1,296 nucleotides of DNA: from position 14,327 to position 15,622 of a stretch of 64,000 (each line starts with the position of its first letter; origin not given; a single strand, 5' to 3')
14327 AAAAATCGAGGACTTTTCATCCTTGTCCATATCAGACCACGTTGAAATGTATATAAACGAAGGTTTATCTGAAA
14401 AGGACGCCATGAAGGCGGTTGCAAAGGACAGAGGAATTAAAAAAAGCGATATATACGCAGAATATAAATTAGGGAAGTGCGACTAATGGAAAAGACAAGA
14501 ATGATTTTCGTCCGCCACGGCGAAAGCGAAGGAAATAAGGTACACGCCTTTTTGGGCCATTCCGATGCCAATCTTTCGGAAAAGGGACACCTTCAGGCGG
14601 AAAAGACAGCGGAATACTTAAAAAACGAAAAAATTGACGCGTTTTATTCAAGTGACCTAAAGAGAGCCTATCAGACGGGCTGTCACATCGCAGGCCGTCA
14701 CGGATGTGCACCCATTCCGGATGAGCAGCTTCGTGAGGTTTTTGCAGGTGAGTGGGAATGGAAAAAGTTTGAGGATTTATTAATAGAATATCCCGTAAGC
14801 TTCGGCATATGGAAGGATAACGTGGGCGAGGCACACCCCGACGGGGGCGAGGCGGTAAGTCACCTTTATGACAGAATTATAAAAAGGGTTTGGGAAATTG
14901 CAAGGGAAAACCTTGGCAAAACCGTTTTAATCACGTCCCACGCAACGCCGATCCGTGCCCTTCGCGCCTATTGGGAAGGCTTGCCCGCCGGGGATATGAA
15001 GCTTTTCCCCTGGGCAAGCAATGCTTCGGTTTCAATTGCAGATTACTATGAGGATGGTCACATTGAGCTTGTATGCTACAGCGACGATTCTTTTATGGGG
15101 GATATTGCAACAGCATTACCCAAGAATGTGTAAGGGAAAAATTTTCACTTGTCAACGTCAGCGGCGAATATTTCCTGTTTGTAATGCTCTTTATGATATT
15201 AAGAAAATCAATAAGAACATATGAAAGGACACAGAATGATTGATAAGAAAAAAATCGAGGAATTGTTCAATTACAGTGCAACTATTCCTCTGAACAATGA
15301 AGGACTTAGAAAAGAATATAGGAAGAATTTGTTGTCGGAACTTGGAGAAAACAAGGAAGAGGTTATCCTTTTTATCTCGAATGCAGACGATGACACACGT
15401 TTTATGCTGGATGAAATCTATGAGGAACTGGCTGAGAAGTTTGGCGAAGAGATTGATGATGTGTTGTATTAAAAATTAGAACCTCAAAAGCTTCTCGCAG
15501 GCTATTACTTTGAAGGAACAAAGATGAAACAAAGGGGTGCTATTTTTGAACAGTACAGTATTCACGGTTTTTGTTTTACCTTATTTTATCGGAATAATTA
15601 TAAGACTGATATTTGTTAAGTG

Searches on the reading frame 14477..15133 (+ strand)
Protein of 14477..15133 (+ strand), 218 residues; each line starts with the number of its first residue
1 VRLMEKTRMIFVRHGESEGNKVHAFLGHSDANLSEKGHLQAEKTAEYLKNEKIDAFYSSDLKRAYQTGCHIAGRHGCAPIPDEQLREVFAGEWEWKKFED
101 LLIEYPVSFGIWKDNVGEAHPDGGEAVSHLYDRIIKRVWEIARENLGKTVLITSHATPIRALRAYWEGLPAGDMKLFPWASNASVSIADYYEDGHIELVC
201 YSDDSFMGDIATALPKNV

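Call 4: search_protein_families(library=pfam, proteins=[window:14477-15133:+], max_evalue=0.01)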
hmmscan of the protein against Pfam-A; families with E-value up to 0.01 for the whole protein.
window:14477-15133:+ (218 aa): 1 family
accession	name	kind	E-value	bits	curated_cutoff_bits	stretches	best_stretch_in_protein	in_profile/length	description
PF00300.27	His_Phos_1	-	1.7e-49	168.6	21.7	1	10-198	2-188/194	Histidine phosphatase superfamily (branch 1)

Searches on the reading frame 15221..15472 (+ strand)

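Call 4: search_protein_families(library=pfam, proteins=[window:15221-15472:+], max_evalue=0.01)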
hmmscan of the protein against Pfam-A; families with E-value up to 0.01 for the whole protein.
window:15221-15472:+ (83 aa): 0 families

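Call 5: search_protein_families(library=ncbifam, proteins=[window:15221-15472:+], max_evalue=0.01)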
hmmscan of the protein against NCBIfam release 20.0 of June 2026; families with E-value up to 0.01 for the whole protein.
window:15221-15472:+ (83 aa): 1 family
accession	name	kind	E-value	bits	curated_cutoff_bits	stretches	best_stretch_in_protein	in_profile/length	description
TIGR00444.1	mazG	subfamily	0.0036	17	148.3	1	28-74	37-83/248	MazG family protein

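Call 34: search_protein_families(library=padloc, proteins=[window:15221-15472:+], max_evalue=0.01)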
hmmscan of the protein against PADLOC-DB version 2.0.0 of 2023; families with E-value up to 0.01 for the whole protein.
window:15221-15472:+ (83 aa): 0 families

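Call 35: search_protein_families(library=phrogs, proteins=[window:15221-15472:+], max_evalue=0.01)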
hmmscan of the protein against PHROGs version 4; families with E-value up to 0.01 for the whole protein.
window:15221-15472:+ (83 aa): 0 families
